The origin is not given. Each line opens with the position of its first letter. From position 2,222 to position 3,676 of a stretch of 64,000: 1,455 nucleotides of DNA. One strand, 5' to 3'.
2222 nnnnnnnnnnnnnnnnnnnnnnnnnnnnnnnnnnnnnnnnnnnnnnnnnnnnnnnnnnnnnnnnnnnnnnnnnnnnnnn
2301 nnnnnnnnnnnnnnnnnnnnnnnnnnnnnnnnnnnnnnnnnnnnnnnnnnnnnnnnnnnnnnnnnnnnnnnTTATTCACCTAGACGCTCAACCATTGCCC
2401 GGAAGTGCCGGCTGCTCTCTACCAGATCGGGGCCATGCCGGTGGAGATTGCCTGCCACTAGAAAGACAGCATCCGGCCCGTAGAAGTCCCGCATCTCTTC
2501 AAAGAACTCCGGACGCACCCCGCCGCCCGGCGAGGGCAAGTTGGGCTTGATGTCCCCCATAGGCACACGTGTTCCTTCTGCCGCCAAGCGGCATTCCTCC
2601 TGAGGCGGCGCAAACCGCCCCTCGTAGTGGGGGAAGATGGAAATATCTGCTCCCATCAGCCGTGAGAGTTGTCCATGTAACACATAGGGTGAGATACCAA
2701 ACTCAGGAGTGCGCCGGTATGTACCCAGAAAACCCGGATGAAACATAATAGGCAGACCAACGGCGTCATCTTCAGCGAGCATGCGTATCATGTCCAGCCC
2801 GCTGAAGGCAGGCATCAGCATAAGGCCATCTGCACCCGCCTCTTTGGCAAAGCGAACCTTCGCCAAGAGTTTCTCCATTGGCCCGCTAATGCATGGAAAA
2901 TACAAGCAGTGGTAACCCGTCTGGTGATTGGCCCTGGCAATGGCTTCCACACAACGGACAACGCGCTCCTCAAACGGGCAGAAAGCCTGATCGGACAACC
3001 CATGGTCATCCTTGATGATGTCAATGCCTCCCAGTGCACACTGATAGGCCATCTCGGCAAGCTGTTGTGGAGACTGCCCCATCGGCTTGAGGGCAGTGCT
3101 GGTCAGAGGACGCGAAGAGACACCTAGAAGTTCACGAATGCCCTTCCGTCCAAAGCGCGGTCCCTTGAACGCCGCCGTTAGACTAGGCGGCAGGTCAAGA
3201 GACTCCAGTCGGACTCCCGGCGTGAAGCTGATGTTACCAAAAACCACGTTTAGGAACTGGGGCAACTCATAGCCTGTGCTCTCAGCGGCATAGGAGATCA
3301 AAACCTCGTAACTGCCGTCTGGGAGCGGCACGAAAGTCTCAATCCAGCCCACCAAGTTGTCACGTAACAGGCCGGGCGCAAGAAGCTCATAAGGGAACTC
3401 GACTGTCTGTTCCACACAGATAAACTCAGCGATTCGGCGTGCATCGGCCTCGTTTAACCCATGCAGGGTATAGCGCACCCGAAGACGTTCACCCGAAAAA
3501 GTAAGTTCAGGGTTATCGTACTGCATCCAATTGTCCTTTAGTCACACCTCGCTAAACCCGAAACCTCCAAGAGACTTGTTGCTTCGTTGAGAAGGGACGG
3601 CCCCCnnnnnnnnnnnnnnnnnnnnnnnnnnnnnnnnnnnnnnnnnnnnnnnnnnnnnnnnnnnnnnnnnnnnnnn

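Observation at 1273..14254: Eleven-gene operon linking an ascorbate-type PTS and a GH42 glycosidase to a RuBisCO-like protein, a permuted Dha-type kinase and a zinc-less aldolase fold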

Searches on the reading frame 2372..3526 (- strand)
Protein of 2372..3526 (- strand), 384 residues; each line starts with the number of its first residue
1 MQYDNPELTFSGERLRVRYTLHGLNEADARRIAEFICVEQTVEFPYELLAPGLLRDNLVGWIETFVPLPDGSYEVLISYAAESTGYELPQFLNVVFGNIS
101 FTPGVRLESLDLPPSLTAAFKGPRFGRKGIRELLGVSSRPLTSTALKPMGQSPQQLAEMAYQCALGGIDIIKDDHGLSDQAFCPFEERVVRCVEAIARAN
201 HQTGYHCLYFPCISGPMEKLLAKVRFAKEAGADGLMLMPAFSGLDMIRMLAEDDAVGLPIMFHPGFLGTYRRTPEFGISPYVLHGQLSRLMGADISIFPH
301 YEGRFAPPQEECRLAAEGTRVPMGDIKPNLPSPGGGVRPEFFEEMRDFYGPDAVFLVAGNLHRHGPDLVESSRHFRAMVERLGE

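Call 3: search_protein_families(library=pfam, proteins=[window:2372-3526:-])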
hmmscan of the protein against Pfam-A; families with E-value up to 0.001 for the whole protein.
window:2372-3526:- (384 aa): 1 family
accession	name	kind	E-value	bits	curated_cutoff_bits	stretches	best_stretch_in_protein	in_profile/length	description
PF00016.26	RuBisCO_large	-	1.7e-23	83.8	30.1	1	130-294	5-171/299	Ribulose bisphosphate carboxylase large chain, catalytic domain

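Call 4: search_protein_families(library=ncbifam, proteins=[window:2372-3526:-])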
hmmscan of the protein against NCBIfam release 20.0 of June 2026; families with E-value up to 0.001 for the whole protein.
window:2372-3526:- (384 aa): 6 families
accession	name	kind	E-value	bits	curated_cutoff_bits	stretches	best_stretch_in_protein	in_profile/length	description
NF007095.0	PRK09549.1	equivalog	4.5e-64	216.5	409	1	74-380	69-376/407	2,3-diketo-5-methylthiopentyl-1-phosphate enolase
TIGR03332.1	salvage_mtnW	equivalog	5.7e-52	176.7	513.6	1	75-380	75-381/407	2,3-diketo-5-methylthiopentyl-1-phosphate enolase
TIGR03326.1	rubisco_III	equivalog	4.5e-43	147.7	497.45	1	70-367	71-388/426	type III ribulose-bisphosphate carboxylase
NF003252.0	PRK04208.1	subfamily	5.2e-40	137.3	438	1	70-294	87-317/468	ribulose-bisphosphate carboxylase large subunit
NF042437.1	OxoIsoapPDcar_OiaX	equivalog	9.3e-21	74.1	700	1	74-223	75-229/412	3-oxo-isoapionate-4-phosphate decarboxylase OiaX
NF010002.0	PRK13475.1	equivalog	3.4e-13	49.1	489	1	90-232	103-253/459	ribulose-bisphosphate carboxylase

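Call 7: find_homologous_proteins(query=window:2372-3526:-)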
Query window:2372-3526:- (384 aa): 3958 proteins with E <= 0.001 among 8000 candidates; the best 120 are listed.
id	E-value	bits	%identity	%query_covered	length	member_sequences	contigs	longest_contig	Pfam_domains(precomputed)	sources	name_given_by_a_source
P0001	7.0e-248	840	95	100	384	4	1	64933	PF00016.27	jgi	jgi:ribulose-bisphosphate carboxylase large chain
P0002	1.4e-228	776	88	99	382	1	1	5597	PF00016.27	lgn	-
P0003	3.1e-191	653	73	98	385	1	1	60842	PF00016.27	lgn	-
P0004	3.9e-190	650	71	99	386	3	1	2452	PF00016.27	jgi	jgi:ribulose-bisphosphate carboxylase large chain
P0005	1.3e-188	645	72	99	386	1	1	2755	PF00016.27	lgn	-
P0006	3.5e-181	620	70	98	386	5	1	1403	PF00016.27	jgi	jgi:ribulose-bisphosphate carboxylase large chain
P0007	4.5e-176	603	69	98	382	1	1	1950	PF00016.27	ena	-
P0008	8.2e-174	596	67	99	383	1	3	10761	PF00016.27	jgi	jgi:ribulose-bisphosphate carboxylase large chain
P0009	1.8e-173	595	67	98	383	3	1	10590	PF00016.27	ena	-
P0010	4.5e-171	587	66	98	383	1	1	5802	PF00016.27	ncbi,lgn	-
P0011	8.6e-170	583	66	98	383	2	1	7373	PF00016.27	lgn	-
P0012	2.5e-169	581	65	98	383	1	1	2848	PF00016.27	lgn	-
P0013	1.0e-168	579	66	98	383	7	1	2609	PF00016.27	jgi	jgi:ribulose-bisphosphate carboxylase large chain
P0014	1.2e-168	579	65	98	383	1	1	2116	PF00016.27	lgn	-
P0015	1.8e-168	578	65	98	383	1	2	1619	PF00016.27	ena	-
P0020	1.2e-164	566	64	98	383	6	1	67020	PF00016.27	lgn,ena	-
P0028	1.1e-158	546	63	98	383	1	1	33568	PF00016.27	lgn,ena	-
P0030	5.0e-157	541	62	98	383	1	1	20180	PF00016.27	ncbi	-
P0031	6.7e-156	537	63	98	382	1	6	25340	PF00016.27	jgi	jgi:ribulose-bisphosphate carboxylase large chain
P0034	1.4e-149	516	60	99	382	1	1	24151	PF00016.27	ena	-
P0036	1.8e-143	496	58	98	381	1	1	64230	PF00016.27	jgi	-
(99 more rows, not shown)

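Call 10: find_related_loci(query=A1, collection=genome_contigs, flank=10000)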
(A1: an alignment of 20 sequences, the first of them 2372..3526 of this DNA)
Query A1 (384 aa) in genome_contigs; peptide patterns used: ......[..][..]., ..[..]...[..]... (x = any residue, [..] = any of these).
599 stretches matched a pattern (row limit reached: there are more); 452 encode a relative of the query (tblastn E <= 1e-3); the best 80 are kept; 80 distinct loci.
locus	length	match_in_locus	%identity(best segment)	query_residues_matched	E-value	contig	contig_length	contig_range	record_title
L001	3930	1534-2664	54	5-382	1e-138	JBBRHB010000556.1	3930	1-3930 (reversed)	MAG: Chloroflexales bacterium isolate Co_metawrap_2681 Cmw_2681_k141_6766786_length_3930_cov_6.0000, whole genome shotgu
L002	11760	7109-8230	53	8-382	4e-134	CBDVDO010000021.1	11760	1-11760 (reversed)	MAG TPA_asm: uncultured Anaerolineales bacterium isolate SRR21487743_metabat2_18 genome assembly, contig: ERZ25748485.14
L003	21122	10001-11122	54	8-382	4e-131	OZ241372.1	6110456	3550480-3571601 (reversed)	MAG: Anaerolineae bacterium isolate 91413526-a19b-453a-ba52-6be33c551559 genome assembly, chromosome: 1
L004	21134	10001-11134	53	1-380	1e-128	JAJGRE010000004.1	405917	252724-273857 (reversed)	Calditrichales bacterium MX18-03 contig4_405917bp, whole genome shotgun sequence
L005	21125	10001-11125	53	9-384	2e-128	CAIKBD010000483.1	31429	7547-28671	MAG: uncultured Anaerolineales bacterium isolate LaPlata-a_bin-0606 genome assembly, contig: bin-0606:483/530, whole gen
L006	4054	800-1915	52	8-380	1e-129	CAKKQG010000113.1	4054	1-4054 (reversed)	Anaerolineales bacterium isolate Hainich-H52-bin129-1 genome assembly, contig: H52-bin129_1_Hain_H52_02um_R3_21051_lengt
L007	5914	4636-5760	51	5-379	6e-127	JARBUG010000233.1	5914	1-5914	MAG: Symbiobacteriaceae bacterium isolate L_E1_T20_C_bin.52 scaffold_24834, whole genome shotgun sequence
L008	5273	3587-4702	51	8-380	2e-127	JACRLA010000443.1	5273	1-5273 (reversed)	MAG: Chloroflexi bacterium isolate NC_groundwater_1869_Pr3_B-0.1um_52_15 SR2-18-B1_coassembly_683484, whole genome shotg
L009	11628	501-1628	53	6-380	1e-126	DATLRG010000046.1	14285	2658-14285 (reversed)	MAG TPA_asm: Chloroflexota bacterium isolate SMAG_U13898 k141_96302, whole genome shotgun sequence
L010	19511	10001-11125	52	5-380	6e-124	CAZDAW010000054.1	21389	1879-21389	MAG TPA_asm: uncultured Anaerolineaceae bacterium isolate SRP167436_co1_201 genome assembly, contig: NODE_3790_length_21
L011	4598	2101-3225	52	5-382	3e-125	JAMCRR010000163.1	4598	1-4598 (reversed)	MAG: Chloroflexota bacterium isolate FK_Sedi_A_Bin.25 NODE_53996_length_4598_cov_2.0123, whole genome shotgun sequence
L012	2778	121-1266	51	1-382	6e-128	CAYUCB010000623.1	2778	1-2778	MAG TPA_asm: uncultured Caldilineaceae bacterium isolate binchicken_co186_200 genome assembly, contig: NODE_66436_length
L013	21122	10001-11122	52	5-380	3e-122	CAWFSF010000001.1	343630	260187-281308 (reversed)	MAG: Nitrospirota bacterium isolate MFD00905.bin.2.216 genome assembly, contig: contig_11754, whole genome shotgun seque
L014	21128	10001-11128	51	5-382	3e-122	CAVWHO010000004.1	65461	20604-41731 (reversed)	MAG: Nitrospirota bacterium isolate MFD01299.bin.1.129 genome assembly, contig: contig_140830, whole genome shotgun sequ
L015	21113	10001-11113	51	9-380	2e-121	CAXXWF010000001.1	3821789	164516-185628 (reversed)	MAG: Syntrophomonadaceae bacterium isolate 510d5e25-0d66-4dd2-8cb2-8a0e7e1720a4 genome assembly, contig: contig_1, whole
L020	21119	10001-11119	51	5-379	7e-121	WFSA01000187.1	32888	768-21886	MAG: Anaerolineae bacterium isolate S016_13 k151_461141, whole genome shotgun sequence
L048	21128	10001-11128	49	7-381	2e-115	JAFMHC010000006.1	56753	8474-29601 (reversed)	MAG: Gammaproteobacteria bacterium isolate DEBay_Spr20G08_31 NODE_364_length_56753_cov_6.56048, whole genome shotgun seq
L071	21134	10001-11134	45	1-380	2e-108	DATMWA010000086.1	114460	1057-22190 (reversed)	MAG TPA_asm: Anaerolineales bacterium isolate SMAG_U13082 k141_1383711, whole genome shotgun sequence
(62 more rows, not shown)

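Call 13: find_encoding_contigs(protein=P0003, flank=10000, max_places=2)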
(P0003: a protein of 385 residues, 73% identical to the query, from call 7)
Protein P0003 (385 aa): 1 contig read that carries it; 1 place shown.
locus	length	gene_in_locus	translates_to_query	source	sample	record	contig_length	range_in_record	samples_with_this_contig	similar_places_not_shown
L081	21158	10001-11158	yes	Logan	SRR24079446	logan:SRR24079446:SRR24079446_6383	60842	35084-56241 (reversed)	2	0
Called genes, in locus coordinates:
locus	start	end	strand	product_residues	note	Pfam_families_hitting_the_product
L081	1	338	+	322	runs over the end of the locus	PF08281:Sigma70_r4_2 (weak), PF13545:HTH_Crp_2 (weak), PF04545:Sigma70_r4 (weak), PF04198:Sugar-bind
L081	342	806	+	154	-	PF00359:PTS_EIIA_2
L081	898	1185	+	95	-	PF02302:PTS_IIB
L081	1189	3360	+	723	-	PF02449:Glyco_hydro_42, PF08532:Glyco_hydro_42M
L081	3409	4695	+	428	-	PF03611:EIIC-GAT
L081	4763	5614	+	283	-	PF01261:AP_endonuc_2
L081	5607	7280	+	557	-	PF02734:Dak2, PF02733:Dak1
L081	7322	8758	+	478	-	-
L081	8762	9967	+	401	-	PF01116:F_bP_aldolase (weak), PF09719:C_GCAxxG_C_C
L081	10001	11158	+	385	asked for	PF00016:RuBisCO_large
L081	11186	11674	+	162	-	PF07355:GRDB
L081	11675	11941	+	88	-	-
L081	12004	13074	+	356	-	PF01208:URO-D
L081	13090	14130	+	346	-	PF02353:CMAS, PF13489:Methyltransf_23, PF01209:Ubie_methyltran (weak), PF05175:MTS, PF13847:Methyltransf_31, PF08241:Methyltransf_11, PF08242:Methyltransf_12, PF13649:Methyltransf_25, +3 more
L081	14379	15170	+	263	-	PF00392:GntR, PF07729:FCD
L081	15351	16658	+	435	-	PF13433:Peripla_BP_5 (faint), PF13458:Peripla_BP_6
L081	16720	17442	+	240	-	PF00005:ABC_tran, PF13304:AAA_21 (faint), PF12399:BCA_ABC_TP_C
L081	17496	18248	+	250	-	PF00005:ABC_tran, PF13304:AAA_21 (faint)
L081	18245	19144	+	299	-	PF02653:BPD_transp_2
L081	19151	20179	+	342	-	PF02653:BPD_transp_2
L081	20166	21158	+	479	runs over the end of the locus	PF06253:MTTB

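Call 14: find_encoding_contigs(protein=P0020, flank=10000, max_places=2)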
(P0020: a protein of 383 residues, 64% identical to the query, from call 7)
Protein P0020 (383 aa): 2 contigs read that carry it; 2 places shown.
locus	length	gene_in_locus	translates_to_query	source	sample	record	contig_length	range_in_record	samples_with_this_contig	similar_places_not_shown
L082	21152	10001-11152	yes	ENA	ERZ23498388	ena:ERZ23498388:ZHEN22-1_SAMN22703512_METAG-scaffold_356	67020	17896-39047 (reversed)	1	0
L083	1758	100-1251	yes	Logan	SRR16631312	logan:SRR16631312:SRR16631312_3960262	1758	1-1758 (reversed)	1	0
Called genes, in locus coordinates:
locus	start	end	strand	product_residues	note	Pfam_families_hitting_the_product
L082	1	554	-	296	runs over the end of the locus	PF01116:F_bP_aldolase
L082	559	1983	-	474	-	-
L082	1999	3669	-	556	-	PF02734:Dak2, PF02733:Dak1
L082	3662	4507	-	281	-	PF01261:AP_endonuc_2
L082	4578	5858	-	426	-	PF03611:EIIC-GAT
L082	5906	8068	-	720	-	PF02449:Glyco_hydro_42, PF08532:Glyco_hydro_42M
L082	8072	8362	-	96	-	PF02302:PTS_IIB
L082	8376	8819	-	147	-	PF00359:PTS_EIIA_2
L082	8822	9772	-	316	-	PF04198:Sugar-bind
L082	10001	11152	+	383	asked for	PF00016:RuBisCO_large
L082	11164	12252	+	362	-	PF01208:URO-D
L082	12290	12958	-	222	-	PF01209:Ubie_methyltran, PF13847:Methyltransf_31 (weak), PF08241:Methyltransf_11, PF13649:Methyltransf_25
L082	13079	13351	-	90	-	PF20068:Amphi-Trp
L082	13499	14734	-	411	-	PF01695:IstB_IS21, PF00308:Bac_DnaA (faint), PF02367:TsaE (faint), PF20720:nSTAND3 (faint), PF24883:NPHP3_N (faint), PF00004:AAA (weak), PF01695:IstB_IS21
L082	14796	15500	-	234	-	PF07261:DnaB_2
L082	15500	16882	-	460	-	PF00772:DnaB, PF03796:DnaB_C, PF06745:ATPase (faint), PF13481:AAA_25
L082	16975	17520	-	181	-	PF02577:BFN_dom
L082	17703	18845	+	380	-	PF01757:Acyl_transf_3, PF07786:HGSNAT_cat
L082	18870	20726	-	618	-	PF00009:GTP_EFTU, PF01926:MMR_HSR1 (weak), PF14492:EFG_III (faint), PF22042:EF-G_D2, PF03144:GTP_EFTU_D2, PF00679:EFG_C, PF21018:BipA_C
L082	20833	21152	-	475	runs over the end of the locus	-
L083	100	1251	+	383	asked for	PF00016:RuBisCO_large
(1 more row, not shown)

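Call 15: find_encoding_contigs(protein=P0036, flank=10000, max_places=2)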
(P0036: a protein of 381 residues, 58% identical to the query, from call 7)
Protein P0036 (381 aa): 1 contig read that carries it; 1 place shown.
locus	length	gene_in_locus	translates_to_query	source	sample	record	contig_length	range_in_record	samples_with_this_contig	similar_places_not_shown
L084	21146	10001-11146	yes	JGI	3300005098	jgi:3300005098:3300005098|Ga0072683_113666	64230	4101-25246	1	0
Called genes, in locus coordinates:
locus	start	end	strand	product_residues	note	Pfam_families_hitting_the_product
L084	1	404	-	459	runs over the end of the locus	PF00232:Glyco_hydro_1, PF00331:Glyco_hydro_10 (faint), PF00232:Glyco_hydro_1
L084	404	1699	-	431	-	PF01336:tRNA_anti-codon, PF00152:tRNA-synt_2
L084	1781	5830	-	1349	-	PF09586:YfhO, PF01943:Polysacc_synt, PF13440:Polysacc_synt_3, PF03023:MurJ (weak)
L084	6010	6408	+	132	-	-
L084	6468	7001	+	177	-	PF04055:Radical_SAM (weak)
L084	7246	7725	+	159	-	PF00359:PTS_EIIA_2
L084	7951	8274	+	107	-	PF02302:PTS_IIB (weak)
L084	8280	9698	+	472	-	PF03611:EIIC-GAT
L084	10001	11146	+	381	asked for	PF00016:RuBisCO_large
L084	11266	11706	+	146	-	PF01050:MannoseP_isomer (weak), PF02311:AraC_binding, PF07883:Cupin_2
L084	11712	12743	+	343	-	PF08240:ADH_N, PF00107:ADH_zinc_N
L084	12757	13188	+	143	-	PF02566:OsmC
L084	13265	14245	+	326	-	PF01047:MarR (weak), PF04545:Sigma70_r4, PF08281:Sigma70_r4_2, PF13545:HTH_Crp_2, PF01978:TrmB (faint), PF12802:MarR_2, PF13412:HTH_24 (weak), PF04198:Sugar-bind, +1 more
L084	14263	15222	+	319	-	PF00676:E1_dh, PF00456:Transketolase_N, PF02775:TPP_enzyme_C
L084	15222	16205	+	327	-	PF02779:Transket_pyr, PF02780:Transketolase_C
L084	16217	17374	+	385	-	PF00364:Biotin_lipoyl, PF02817:E3_binding, PF00198:2-oxoacid_dh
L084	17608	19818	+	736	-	PF13757:VIT_2 (weak), PF08487:VIT, PF05762:VWA_CoxE, PF00092:VWA, PF09967:DUF2201 (weak), PF13519:VWA_2, PF13768:VWA_3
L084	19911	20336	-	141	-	-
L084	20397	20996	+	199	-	-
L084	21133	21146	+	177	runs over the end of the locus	PF01209:Ubie_methyltran, PF13489:Methyltransf_23, PF06325:PrmA (weak), PF05175:MTS, PF13847:Methyltransf_31, PF08241:Methyltransf_11, PF08242:Methyltransf_12, PF13649:Methyltransf_25, +1 more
